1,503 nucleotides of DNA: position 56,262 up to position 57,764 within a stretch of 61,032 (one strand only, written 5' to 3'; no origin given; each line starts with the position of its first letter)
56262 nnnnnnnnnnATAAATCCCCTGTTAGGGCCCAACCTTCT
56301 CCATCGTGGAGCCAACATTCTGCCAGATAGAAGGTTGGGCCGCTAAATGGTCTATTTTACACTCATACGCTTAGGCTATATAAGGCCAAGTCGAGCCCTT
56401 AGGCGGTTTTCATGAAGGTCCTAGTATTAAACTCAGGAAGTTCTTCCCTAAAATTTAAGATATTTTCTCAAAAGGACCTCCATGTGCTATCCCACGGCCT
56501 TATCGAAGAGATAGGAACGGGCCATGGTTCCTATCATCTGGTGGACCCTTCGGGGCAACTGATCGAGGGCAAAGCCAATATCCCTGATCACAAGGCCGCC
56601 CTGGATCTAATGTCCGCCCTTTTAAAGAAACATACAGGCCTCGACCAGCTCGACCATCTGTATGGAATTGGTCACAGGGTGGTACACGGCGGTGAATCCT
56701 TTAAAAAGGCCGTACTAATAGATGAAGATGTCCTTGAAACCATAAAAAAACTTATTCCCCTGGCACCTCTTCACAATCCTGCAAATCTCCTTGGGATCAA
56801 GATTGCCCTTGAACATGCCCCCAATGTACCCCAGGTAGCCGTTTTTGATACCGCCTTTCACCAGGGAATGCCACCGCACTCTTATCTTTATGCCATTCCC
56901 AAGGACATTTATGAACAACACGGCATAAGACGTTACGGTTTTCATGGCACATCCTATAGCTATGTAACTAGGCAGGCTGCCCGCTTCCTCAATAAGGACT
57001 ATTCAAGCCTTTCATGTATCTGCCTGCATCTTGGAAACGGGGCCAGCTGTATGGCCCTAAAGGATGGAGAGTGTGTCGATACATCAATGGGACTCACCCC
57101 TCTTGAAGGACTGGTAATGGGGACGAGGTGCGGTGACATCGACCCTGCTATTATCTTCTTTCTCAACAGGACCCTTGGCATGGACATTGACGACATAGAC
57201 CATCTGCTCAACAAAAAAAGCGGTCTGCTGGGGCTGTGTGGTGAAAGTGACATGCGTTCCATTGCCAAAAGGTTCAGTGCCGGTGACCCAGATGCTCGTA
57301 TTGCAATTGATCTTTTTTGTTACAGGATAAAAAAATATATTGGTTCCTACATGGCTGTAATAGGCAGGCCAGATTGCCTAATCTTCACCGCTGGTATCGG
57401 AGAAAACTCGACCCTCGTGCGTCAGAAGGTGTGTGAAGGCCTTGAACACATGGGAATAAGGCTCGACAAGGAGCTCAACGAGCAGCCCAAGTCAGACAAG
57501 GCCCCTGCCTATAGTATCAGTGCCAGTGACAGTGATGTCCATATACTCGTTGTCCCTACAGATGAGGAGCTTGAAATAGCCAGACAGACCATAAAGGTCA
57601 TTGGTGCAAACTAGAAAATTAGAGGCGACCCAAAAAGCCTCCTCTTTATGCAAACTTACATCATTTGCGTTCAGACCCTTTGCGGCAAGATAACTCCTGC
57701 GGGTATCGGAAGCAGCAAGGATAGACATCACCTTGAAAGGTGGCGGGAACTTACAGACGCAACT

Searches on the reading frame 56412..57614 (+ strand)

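Call 38: search_protein_families(library=pfam, proteins=[window:56412-57614:+], max_evalue=0.001)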
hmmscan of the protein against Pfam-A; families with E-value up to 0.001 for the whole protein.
window:56412-57614:+ (400 aa): 1 family
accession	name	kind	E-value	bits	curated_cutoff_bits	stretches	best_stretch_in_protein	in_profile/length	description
PF00871.23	Acetate_kinase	-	2.3e-151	504.4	22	1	2-391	1-392/392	Acetokinase family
